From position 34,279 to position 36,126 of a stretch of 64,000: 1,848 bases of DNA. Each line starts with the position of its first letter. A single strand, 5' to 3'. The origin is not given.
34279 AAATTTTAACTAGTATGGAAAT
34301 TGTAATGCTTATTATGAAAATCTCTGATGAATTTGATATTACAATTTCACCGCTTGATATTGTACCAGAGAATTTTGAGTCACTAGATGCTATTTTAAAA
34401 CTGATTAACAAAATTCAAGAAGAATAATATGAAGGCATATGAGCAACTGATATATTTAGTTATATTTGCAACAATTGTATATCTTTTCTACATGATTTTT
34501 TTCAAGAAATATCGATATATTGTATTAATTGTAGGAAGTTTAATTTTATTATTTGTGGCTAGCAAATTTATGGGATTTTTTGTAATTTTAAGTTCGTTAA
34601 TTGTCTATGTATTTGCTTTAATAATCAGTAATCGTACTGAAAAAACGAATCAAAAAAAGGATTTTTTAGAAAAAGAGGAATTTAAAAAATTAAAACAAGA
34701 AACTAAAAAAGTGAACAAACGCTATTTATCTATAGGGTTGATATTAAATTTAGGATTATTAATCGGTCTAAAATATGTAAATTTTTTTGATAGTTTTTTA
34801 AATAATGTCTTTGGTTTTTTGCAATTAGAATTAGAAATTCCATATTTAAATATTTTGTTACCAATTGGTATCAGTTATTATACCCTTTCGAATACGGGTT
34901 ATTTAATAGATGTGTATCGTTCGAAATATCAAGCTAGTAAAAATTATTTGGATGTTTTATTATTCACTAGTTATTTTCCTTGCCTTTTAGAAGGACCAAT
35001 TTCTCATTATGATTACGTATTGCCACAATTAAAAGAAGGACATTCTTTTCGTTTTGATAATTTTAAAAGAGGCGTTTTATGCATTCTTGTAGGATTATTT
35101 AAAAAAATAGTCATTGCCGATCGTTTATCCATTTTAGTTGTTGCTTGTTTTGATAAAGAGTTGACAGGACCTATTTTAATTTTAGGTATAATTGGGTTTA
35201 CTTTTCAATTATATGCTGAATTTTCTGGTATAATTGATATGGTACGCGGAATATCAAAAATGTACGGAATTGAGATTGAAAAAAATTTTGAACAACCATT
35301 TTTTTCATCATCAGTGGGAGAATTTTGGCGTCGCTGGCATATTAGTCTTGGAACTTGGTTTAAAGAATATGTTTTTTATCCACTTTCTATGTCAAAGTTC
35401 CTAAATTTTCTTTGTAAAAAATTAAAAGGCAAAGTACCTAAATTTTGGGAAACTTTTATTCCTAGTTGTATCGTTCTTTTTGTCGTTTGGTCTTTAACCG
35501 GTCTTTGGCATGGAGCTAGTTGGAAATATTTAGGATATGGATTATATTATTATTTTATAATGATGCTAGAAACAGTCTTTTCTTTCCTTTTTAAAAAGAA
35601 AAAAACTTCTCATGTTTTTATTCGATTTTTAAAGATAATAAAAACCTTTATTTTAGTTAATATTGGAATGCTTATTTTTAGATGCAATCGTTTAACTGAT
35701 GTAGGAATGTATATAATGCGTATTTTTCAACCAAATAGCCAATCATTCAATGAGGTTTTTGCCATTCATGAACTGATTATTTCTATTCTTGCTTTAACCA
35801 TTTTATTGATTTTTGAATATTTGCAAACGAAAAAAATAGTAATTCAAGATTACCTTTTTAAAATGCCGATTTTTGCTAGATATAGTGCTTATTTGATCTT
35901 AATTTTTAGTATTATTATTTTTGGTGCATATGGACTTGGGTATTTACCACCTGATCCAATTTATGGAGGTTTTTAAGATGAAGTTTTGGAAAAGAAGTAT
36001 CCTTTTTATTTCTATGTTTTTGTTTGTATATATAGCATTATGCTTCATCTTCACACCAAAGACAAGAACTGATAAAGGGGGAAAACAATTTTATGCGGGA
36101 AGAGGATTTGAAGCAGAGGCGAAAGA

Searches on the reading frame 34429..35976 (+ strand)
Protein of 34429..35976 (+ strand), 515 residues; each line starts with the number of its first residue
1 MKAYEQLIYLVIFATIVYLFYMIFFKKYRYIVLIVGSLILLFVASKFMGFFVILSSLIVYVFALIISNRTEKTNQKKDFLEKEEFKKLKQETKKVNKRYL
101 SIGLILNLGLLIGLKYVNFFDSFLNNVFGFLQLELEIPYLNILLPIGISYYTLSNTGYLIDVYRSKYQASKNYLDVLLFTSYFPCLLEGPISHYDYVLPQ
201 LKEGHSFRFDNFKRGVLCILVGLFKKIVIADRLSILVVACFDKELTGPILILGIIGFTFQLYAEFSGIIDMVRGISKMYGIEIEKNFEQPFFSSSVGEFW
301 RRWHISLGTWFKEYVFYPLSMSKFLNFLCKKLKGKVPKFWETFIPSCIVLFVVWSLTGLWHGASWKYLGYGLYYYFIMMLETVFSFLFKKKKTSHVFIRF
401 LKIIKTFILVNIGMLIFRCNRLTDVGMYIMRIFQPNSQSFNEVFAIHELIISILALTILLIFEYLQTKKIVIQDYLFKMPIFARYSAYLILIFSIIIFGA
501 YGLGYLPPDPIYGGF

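Call 61: find_encoding_contigs(protein=window:34429-35976:+, flank=10000, max_places=1)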
Protein window:34429-35976:+ (515 aa): 24 contigs read that carry it; 1 place shown.
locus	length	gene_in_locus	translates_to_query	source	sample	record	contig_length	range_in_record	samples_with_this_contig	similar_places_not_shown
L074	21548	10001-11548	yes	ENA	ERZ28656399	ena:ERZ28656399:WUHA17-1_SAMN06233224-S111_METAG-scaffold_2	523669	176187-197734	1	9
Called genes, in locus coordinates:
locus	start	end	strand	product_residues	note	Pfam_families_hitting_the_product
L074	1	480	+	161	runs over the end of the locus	PF02367:TsaE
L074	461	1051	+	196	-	PF00814:TsaD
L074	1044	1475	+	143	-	PF13420:Acetyltransf_4 (weak), PF13673:Acetyltransf_10, PF00583:Acetyltransf_1, PF13508:Acetyltransf_7, PF08445:FR47 (faint)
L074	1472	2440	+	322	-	PF02543:Carbam_trans_N (faint), PF00814:TsaD, PF22521:HypF_C_2 (weak)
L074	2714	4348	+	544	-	PF01293:PEPCK_ATP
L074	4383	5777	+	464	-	PF00682:HMGL-like, PF02436:PYC_OADA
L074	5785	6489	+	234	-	PF09479:Flg_new (faint), PF04277:OAD_gamma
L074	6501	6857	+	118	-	PF25984:BSH_YknX (faint), PF26077:BSH_Fcp1 (faint), PF25919:BSH_CusB (faint), PF25973:BSH_CzcB (faint), PF00364:Biotin_lipoyl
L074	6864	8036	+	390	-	PF03977:OAD_beta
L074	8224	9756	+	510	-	PF00501:AMP-binding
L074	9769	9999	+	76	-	-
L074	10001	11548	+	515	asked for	PF03062:MBOAT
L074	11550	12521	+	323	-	-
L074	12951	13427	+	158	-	PF07963:N_methyl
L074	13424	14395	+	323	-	-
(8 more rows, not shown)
